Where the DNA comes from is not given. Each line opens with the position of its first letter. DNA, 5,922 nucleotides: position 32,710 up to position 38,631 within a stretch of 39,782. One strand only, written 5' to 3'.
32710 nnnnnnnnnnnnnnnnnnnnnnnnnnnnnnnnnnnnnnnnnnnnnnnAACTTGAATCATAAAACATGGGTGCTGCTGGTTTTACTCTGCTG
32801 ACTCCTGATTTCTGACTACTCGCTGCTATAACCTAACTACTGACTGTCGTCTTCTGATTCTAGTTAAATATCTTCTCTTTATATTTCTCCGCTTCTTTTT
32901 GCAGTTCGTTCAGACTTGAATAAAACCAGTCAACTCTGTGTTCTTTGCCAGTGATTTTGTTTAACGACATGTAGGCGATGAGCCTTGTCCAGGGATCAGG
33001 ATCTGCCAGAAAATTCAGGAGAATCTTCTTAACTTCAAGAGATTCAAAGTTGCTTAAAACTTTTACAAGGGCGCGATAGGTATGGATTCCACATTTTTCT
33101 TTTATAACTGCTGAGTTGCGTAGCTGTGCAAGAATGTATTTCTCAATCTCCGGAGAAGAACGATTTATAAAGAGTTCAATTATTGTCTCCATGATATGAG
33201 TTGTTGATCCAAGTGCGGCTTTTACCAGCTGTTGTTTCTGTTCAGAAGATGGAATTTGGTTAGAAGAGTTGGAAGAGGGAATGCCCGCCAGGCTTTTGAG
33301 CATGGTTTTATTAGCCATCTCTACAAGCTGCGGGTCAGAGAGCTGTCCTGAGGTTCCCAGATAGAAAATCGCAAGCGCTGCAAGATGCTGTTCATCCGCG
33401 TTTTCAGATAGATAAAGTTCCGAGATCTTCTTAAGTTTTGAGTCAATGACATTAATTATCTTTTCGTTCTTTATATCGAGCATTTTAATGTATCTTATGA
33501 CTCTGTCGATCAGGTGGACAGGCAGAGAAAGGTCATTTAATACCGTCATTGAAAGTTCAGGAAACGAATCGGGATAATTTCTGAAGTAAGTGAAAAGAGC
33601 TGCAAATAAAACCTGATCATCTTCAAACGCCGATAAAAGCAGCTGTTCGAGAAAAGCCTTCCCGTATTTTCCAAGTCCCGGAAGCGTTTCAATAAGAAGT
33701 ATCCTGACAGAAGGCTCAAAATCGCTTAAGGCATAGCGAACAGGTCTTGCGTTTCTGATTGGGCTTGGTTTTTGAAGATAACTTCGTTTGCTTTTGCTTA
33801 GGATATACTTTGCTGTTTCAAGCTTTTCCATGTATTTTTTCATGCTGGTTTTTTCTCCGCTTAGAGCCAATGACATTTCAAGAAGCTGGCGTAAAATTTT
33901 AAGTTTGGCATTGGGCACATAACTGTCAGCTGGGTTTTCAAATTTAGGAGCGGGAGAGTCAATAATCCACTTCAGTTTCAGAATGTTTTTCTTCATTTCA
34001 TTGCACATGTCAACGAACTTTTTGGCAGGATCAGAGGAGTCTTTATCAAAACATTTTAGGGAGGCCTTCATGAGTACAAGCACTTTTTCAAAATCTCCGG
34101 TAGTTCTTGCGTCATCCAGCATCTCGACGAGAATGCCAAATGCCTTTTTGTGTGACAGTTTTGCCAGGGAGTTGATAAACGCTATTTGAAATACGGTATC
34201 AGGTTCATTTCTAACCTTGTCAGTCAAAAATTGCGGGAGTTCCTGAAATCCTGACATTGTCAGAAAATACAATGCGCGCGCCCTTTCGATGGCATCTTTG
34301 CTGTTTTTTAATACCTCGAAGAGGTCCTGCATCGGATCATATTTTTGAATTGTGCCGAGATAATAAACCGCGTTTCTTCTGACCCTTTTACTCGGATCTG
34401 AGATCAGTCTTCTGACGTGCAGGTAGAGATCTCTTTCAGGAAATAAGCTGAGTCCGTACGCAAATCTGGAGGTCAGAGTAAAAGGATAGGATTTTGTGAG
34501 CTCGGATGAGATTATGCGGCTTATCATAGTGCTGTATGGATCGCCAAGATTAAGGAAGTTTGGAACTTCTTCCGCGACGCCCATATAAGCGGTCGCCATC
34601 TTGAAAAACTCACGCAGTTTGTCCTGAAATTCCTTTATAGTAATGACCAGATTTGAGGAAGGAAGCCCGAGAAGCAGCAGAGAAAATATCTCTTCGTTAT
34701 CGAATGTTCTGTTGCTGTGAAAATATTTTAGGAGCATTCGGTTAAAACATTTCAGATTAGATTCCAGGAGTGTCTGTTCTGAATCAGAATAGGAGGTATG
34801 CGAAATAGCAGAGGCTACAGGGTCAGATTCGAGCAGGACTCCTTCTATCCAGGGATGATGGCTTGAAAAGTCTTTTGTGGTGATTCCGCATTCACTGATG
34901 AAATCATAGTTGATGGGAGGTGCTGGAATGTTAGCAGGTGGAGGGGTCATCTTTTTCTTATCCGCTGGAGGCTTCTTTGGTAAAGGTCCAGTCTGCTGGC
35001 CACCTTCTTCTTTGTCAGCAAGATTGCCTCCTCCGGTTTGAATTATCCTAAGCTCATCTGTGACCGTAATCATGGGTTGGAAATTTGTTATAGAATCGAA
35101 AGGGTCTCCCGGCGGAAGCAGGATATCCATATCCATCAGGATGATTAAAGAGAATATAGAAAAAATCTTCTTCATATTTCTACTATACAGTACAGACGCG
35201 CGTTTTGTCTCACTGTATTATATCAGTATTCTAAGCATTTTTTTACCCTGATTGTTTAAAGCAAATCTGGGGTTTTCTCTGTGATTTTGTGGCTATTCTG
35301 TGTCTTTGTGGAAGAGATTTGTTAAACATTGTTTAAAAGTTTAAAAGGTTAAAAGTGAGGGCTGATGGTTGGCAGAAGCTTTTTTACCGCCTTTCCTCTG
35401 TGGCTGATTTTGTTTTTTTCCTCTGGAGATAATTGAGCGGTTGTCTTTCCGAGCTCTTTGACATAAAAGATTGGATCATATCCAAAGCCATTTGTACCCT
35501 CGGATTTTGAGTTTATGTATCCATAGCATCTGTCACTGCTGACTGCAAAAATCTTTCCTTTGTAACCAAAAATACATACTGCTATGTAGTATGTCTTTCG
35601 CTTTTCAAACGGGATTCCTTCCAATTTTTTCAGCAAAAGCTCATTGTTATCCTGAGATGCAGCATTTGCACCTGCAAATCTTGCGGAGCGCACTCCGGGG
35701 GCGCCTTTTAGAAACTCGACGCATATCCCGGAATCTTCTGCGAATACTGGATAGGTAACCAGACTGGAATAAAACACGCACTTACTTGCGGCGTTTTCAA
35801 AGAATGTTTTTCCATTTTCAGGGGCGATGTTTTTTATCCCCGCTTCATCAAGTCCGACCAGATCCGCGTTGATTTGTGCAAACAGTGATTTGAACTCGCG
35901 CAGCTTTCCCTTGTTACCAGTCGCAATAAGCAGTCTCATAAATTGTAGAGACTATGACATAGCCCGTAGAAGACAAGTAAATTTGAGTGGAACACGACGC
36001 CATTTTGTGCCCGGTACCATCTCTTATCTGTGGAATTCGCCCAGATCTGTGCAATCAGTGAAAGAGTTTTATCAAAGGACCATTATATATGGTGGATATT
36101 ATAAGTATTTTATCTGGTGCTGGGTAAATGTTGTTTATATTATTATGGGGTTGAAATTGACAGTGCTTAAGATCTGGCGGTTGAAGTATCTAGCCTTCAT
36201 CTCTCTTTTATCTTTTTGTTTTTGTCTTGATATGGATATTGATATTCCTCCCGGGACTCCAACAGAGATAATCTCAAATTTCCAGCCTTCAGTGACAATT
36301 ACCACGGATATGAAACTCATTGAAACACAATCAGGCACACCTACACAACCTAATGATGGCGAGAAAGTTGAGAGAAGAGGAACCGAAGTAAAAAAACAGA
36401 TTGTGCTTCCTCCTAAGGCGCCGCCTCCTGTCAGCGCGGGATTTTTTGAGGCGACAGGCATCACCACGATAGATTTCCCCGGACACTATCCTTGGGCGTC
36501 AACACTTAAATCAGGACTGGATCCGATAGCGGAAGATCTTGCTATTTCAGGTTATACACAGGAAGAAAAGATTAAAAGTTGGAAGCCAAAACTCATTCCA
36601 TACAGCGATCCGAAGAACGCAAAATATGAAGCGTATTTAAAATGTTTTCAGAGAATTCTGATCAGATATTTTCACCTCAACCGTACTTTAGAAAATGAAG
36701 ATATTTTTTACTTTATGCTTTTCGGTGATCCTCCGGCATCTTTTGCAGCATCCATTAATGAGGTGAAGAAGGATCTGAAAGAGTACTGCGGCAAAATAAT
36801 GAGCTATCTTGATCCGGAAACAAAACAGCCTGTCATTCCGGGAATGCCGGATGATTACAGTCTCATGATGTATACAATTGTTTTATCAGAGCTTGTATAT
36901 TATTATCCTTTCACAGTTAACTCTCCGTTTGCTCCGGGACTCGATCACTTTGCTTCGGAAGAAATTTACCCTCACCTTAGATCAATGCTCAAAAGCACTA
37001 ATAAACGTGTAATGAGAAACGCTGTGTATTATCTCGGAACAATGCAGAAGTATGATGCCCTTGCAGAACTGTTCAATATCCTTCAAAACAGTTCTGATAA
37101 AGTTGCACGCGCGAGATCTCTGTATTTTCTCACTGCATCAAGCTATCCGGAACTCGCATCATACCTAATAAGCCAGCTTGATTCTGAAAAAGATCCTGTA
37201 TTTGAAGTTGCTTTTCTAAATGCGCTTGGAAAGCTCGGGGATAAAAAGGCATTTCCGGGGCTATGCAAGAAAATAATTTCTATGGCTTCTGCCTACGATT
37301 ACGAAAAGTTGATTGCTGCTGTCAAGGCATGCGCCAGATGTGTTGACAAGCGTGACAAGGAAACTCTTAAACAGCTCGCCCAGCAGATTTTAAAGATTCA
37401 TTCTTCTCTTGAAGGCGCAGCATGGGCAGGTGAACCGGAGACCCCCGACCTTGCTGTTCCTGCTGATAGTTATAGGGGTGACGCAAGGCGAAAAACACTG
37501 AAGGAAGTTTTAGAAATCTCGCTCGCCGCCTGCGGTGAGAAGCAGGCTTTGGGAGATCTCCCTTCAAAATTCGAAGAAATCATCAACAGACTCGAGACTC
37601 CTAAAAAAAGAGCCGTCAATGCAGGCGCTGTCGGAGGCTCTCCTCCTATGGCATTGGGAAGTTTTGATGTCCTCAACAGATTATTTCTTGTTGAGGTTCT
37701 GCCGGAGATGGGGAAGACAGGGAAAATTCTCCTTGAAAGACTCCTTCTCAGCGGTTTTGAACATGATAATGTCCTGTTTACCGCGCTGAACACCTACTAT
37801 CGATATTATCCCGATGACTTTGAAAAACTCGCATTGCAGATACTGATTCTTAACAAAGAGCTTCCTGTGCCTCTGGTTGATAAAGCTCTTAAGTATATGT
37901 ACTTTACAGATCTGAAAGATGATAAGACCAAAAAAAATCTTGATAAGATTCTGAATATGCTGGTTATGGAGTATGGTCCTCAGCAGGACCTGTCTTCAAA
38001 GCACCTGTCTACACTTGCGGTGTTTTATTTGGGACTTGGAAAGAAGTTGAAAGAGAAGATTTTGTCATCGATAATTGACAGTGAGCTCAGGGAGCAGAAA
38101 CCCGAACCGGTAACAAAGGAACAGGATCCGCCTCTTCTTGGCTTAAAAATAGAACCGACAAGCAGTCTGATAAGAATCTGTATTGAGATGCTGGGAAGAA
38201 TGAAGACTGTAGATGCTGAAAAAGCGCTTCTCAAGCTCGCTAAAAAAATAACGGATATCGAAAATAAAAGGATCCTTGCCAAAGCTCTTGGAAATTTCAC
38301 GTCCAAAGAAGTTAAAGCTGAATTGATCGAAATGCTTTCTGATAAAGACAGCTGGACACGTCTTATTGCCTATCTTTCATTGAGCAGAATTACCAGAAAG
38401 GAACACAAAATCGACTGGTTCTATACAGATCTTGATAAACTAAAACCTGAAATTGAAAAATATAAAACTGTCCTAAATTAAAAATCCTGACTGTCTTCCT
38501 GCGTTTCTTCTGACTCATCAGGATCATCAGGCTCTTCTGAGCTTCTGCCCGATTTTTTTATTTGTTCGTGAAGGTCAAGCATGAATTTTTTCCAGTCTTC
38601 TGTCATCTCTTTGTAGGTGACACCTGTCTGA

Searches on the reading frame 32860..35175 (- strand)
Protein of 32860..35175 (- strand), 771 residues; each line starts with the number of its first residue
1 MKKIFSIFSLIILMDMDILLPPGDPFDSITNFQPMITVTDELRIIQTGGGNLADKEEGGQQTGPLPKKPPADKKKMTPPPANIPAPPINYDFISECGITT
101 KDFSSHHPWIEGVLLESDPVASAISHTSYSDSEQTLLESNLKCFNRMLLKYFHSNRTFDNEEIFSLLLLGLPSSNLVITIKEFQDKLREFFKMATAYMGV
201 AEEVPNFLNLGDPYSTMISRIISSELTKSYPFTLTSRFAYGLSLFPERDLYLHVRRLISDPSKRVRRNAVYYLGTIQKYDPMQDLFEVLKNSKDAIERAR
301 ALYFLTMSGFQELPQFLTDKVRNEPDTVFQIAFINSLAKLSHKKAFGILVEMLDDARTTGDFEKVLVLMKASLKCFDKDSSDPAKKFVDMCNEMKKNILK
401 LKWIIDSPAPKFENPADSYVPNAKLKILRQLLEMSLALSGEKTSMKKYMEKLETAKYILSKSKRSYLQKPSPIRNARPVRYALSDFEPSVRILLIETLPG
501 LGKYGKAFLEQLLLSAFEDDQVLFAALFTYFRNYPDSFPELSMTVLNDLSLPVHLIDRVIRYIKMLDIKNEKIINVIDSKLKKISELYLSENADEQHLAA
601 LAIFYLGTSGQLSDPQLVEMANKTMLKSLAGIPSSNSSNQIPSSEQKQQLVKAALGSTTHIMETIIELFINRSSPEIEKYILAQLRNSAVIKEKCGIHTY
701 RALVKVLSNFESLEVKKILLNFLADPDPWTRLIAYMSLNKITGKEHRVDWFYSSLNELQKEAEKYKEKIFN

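Call 5: search_protein_families(library=ncbifam, proteins=[window:32860-35175:-], max_evalue=0.1)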
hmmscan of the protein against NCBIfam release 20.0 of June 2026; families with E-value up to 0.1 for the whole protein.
window:32860-35175:- (771 aa): 2 families
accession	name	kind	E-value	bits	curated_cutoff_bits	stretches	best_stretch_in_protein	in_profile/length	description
NF045915.1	PhycobilmeDegNblB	equivalog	0.00094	18.8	300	1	253-355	36-141/214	phycobilisome degradation protein NblB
NF045662.1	DVU0298_fam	equivalog_domain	0.096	12.2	75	0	715-764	146-190/213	DVU0298 family protein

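Call 6: search_protein_families(library=pfam, proteins=[window:32860-35175:-], max_evalue=0.01)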
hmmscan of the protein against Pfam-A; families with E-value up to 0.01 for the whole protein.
window:32860-35175:- (771 aa): 2 families
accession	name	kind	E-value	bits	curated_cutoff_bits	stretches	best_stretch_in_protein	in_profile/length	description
PF13646.12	HEAT_2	-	1.3e-16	61.1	27.7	2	241-303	23-85/88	HEAT repeats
PF02985.28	HEAT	-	3.4e-06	27.3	23.5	0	254-278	5-29/31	HEAT repeat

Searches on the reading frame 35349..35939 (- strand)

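Call 5: search_protein_families(library=ncbifam, proteins=[window:35349-35939:-], max_evalue=0.1)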
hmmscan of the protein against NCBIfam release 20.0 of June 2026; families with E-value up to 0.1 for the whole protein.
window:35349-35939:- (196 aa): 9 families
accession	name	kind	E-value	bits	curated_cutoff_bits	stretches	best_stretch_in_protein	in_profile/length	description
NF011397.0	PRK14822.1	equivalog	1.6e-60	203.8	234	1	2-190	3-191/201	XTP/dITP diphosphatase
NF011399.0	PRK14824.1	subfamily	2e-45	154.7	267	1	1-191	3-199/206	putative deoxyribonucleotide triphosphate pyrophosphatase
TIGR00042.1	TIGR00042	equivalog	3.3e-45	153.8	145.35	1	3-189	2-180/184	RdgB/HAM1 family non-canonical purine NTP pyrophosphatase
NF002698.0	PRK02491.1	equivalog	5.2e-43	147.3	301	1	3-190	130-318/328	nucleoside-triphosphate diphosphatase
NF011398.0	PRK14823.1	equivalog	4.4e-39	134.3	272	1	1-189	1-185/191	non-canonical purine NTP diphosphatase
NF011401.0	PRK14826.1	equivalog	1.4e-33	116.2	268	1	3-191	11-215/226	putative deoxyribonucleotide triphosphate pyrophosphatase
NF011396.0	PRK14821.1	equivalog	2e-27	95.9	203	1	1-189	1-177/185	XTP/dITP diphosphatase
NF011400.0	PRK14825.1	equivalog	4.4e-21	75.5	246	1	3-188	4-190/199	putative deoxyribonucleotide triphosphate pyrophosphatase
NF033417.1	glycocin_F_RiPP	subfamily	0.0028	17.7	40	0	111-148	24-60/68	glycocin F family RiPP peptide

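Call 6: search_protein_families(library=pfam, proteins=[window:35349-35939:-], max_evalue=0.01)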
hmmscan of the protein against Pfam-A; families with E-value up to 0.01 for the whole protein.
window:35349-35939:- (196 aa): 1 family
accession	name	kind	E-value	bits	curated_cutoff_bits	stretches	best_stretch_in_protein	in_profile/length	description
PF01725.21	Ham1p_like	-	4.3e-56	190.2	22.5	1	3-189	1-184/186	Ham1 family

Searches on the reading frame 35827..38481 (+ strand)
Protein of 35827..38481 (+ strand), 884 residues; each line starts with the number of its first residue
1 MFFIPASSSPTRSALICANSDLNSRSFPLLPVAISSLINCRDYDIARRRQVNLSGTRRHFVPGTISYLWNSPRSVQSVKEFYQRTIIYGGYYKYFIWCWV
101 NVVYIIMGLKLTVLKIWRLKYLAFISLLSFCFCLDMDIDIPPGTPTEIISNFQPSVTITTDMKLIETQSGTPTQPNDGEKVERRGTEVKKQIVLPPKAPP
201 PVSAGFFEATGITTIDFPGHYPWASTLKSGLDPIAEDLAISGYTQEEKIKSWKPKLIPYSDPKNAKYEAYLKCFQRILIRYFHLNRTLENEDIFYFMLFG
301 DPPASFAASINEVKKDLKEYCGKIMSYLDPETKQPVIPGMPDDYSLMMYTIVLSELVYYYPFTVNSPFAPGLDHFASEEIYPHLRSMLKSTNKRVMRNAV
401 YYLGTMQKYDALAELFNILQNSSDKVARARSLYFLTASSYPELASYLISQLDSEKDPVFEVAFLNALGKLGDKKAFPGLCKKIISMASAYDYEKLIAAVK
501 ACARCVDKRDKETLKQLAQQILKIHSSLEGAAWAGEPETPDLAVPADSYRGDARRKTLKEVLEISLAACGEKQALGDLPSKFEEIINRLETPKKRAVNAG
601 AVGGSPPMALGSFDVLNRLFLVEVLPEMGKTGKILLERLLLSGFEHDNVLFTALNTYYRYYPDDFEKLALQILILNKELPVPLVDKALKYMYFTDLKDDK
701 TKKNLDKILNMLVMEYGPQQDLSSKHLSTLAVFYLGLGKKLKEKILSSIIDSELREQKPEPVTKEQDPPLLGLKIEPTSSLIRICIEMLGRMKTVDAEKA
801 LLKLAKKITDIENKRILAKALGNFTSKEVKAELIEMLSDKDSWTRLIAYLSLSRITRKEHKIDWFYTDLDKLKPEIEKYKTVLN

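Call 5: search_protein_families(library=ncbifam, proteins=[window:35827-38481:+], max_evalue=0.1)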
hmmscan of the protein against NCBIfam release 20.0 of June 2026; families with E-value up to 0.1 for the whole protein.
window:35827-38481:+ (884 aa): 3 families
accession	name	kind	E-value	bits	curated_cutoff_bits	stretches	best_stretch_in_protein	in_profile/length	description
NF045915.1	PhycobilmeDegNblB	equivalog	2e-05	24.2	300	1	387-519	75-202/214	phycobilisome degradation protein NblB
NF058502.1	phyc_lyase_CpcE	equivalog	0.00084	18.9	330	0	402-527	139-258/260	C-phycocyanin alpha-cysteine-84 phycocyanobilin lyase subunit CpcE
NF002011.0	PRK00816.1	equivalog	0.057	12.5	415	1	75-134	199-258/352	electron transport complex subunit RsxD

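Call 6: search_protein_families(library=pfam, proteins=[window:35827-38481:+], max_evalue=0.01)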
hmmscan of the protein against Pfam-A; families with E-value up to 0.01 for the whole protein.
window:35827-38481:+ (884 aa): 5 families
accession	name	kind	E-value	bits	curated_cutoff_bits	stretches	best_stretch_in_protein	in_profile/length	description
PF13646.12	HEAT_2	-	1.9e-21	76.6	27.7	3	799-857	2-60/88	HEAT repeats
PF02985.28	HEAT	-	8.1e-05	23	23.5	0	380-408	1-29/31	HEAT repeat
PF03130.22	HEAT_PBS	-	0.00023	21.8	20.9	0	817-839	5-27/27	PBS lyase HEAT-like repeat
PF11838.14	ERAP1_C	-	0.00034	20.6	38.2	0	794-874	181-265/318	ERAP1-like C-terminal domain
PF13513.12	HEAT_EZ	-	0.0014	19.6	27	0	378-404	27-53/55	HEAT-like repeat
